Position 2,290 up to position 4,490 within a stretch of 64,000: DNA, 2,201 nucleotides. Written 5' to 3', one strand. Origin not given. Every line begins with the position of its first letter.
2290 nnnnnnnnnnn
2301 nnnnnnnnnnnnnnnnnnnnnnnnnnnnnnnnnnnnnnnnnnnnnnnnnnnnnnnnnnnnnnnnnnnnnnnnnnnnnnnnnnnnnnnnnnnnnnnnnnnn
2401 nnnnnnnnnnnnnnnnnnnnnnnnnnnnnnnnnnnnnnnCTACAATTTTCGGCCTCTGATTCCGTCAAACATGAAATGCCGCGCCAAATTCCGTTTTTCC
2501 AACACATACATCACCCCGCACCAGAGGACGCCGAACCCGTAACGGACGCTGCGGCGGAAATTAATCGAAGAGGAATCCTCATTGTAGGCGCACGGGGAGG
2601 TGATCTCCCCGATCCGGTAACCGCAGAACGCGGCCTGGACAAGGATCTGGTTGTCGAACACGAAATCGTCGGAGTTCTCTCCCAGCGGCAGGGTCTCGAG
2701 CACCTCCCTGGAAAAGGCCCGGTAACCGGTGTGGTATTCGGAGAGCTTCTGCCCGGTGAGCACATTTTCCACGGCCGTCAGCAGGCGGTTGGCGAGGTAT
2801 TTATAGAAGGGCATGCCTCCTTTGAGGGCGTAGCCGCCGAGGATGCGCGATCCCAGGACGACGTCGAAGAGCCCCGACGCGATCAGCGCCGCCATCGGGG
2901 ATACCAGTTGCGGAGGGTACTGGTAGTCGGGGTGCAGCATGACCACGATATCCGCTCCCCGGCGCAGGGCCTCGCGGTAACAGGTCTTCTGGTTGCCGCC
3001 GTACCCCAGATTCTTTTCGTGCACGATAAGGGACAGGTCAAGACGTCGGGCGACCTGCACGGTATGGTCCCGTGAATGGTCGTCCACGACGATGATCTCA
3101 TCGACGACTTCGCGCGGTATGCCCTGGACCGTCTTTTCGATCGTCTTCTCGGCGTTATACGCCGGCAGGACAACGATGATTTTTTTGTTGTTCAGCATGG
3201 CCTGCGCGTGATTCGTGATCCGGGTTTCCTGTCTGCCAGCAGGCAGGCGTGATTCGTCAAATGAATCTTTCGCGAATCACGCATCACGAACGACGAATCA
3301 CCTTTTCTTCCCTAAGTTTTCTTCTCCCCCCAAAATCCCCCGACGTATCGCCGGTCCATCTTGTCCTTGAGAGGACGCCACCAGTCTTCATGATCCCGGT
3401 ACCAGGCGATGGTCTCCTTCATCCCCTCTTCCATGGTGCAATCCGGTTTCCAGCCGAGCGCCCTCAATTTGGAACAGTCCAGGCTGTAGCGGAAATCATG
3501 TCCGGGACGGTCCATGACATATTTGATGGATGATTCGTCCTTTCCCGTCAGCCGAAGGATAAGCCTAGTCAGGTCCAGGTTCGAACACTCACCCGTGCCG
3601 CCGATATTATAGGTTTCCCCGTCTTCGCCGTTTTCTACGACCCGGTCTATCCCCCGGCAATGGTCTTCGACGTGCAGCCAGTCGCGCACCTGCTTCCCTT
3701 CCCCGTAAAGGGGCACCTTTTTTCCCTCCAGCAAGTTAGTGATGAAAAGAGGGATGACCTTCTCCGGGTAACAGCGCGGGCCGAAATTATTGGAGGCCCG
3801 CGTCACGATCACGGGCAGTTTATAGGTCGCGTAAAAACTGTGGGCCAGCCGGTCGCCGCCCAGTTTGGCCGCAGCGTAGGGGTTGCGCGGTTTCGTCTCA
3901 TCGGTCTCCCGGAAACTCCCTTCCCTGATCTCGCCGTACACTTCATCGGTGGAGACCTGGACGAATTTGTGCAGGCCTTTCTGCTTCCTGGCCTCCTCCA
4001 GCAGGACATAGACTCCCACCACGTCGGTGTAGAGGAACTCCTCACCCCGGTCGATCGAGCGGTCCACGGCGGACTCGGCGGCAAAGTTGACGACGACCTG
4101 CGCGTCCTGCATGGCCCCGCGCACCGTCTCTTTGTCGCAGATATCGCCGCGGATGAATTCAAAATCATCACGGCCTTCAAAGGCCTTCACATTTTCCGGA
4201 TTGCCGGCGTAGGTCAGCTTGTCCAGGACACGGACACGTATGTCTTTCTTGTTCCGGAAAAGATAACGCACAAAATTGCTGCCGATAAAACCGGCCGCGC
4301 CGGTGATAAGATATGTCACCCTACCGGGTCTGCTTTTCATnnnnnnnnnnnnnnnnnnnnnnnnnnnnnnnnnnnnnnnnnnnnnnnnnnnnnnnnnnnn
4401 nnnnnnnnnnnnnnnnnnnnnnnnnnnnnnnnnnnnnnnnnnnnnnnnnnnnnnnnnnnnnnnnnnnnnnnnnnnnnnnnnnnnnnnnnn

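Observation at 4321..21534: Three Wzy_C-family (O-antigen ligase / O-oligosaccharyltransferase-like) proteins, two with giant hydrophilic insertions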

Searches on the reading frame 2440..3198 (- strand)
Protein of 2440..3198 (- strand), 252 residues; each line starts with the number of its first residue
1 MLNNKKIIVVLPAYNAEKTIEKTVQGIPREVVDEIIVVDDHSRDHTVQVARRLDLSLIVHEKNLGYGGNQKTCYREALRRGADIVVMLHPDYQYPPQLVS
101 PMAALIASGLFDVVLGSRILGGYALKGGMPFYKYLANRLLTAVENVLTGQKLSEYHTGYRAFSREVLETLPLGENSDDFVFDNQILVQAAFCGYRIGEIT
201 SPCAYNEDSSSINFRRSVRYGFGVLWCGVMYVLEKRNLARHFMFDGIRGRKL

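Call 8: search_protein_families(library=pfam, proteins=[window:2440-3198:-], max_evalue=0.001)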
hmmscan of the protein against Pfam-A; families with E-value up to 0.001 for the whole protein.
window:2440-3198:- (252 aa): 1 family
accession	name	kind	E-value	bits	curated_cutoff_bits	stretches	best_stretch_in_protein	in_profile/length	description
PF00535.33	Glycos_transf_2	-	4.9e-23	82.3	23.3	1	9-169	2-166/168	Glycosyl transferase family 2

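Call 72: search_protein_families(library=ncbifam, proteins=[window:2440-3198:-], max_evalue=1e-10)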
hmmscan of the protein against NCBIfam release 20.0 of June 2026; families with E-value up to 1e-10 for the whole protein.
window:2440-3198:- (252 aa): 3 families
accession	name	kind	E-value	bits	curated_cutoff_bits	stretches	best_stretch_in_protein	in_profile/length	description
TIGR04182.1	glyco_TIGR04182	equivalog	1.8e-19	70.3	325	1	7-208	2-193/293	S-layer glycoprotein N-glycosyltransferase AglJ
NF041391.1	DPhHxTase_Halo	equivalog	3.4e-18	65.4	375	1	13-207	3-185/213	dolichyl-phosphate hexose transferase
NF058614.1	PPMAGASynPpgS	equivalog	3.6e-18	65.8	370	1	8-206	3-199/226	polyprenyl-phospho-N-acetylgalactosaminyl synthase PpgS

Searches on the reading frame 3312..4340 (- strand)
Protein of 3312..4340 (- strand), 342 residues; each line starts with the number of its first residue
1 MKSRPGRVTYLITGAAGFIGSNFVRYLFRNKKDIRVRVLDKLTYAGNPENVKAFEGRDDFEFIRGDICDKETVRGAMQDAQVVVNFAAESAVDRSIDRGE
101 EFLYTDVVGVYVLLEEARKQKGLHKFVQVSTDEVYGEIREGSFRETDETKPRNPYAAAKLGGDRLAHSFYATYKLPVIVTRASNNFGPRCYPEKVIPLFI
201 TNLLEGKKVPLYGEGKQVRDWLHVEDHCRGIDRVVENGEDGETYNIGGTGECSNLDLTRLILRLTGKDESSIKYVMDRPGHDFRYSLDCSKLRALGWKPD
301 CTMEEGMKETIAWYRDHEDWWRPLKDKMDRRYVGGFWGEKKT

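Call 8: search_protein_families(library=pfam, proteins=[window:3312-4340:-], max_evalue=0.001)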
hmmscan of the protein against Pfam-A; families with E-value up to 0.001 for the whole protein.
window:3312-4340:- (342 aa): 8 families
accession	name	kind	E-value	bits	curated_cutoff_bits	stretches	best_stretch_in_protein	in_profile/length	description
PF16363.11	GDP_Man_Dehyd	-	5.5e-75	253.3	27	1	11-310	1-332/332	GDP-mannose 4,6 dehydratase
PF01370.27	Epimerase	-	5.4e-64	216.3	20.9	1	11-247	2-240/240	NAD dependent epimerase/dehydratase family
PF01073.25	3Beta_HSD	-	1.9e-18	66.9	22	1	11-163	1-154/280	3-beta hydroxysteroid dehydrogenase/isomerase family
PF04321.23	RmlD_sub_bind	-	3.2e-18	66.3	27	1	11-312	4-283/287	RmlD substrate binding domain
PF02719.21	Polysacc_synt_2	-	1.6e-13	51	20.2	1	11-280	2-266/293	Polysaccharide biosynthesis protein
PF13460.12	NAD_binding_10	-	6.3e-10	39.6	27.2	1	14-161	1-126/184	NAD(P)H-binding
PF07993.18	NAD_binding_4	-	2e-09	37.4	20.1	1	12-184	1-206/258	Male sterility protein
PF05368.20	NmrA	-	0.00014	22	27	1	11-99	6-87/298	NmrA-like family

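Call 72: search_protein_families(library=ncbifam, proteins=[window:3312-4340:-], max_evalue=1e-10)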
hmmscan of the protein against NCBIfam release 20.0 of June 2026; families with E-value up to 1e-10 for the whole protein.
window:3312-4340:- (342 aa): 17 families
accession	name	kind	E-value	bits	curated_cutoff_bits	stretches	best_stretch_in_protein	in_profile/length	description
TIGR01181.1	dTDP_gluc_dehyt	equivalog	1.9e-128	428.1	365.1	1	10-324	2-321/321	dTDP-glucose 4,6-dehydratase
NF007582.0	PRK10217.1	equivalog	2e-89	300.2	698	1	10-327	4-344/355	dTDP-glucose 4,6-dehydratase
NF007490.0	PRK10084.1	subfamily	2.6e-89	299.7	649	1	10-329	3-349/361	dTDP-glucose 4,6-dehydratase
TIGR04180.1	EDH_00030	hypoth_equivalog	1.3e-45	155.8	475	1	11-268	2-259/297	NAD-dependent 4,6-dehydratase LegB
TIGR01179.1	galE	equivalog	2.9e-32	111.8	262.3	1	11-318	3-329/332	UDP-glucose 4-epimerase GalE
TIGR02622.1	CDP_4_6_dhtase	equivalog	3.1e-24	85.8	278.45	1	11-316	8-332/352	CDP-glucose 4,6-dehydratase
TIGR02197.1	heptose_epim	equivalog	1.3e-21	77.1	274.6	1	11-315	2-314/316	ADP-glyceromanno-heptose 6-epimerase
NF047922.1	GDPFucSynFcl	equivalog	1e-20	74.5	500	1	99-318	74-305/308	GDP-L-fucose synthase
TIGR03466.1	HpnA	hypoth_equivalog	2.5e-19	69.4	367.65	1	10-265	3-246/327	hopanoid-associated sugar epimerase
NF011728.1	PRK15181.1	equivalog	1.4e-18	67.1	760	1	9-317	17-340/348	Vi polysaccharide biosynthesis UDP-N-acetylglucosaminuronic acid C-4 epimerase TviC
NF007956.0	PRK10675.1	subfamily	2.1e-16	60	394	1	10-318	3-333/338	UDP-glucose 4-epimerase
NF008872.0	PRK11908.1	equivalog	1.2e-14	54.2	294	1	10-263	4-269/349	bifunctional UDP-4-keto-pentose/UDP-xylose synthase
TIGR03589.1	PseB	equivalog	1e-13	50.9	407.75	1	9-244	6-224/324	UDP-N-acetylglucosamine 4,6-dehydratase (inverting)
TIGR01214.1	rmlD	equivalog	1.3e-13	50.7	224.05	1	11-269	3-230/285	dTDP-4-dehydrorhamnose reductase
TIGR01472.1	gmd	equivalog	2.1e-12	47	415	1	11-237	4-241/342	GDP-mannose 4,6-dehydratase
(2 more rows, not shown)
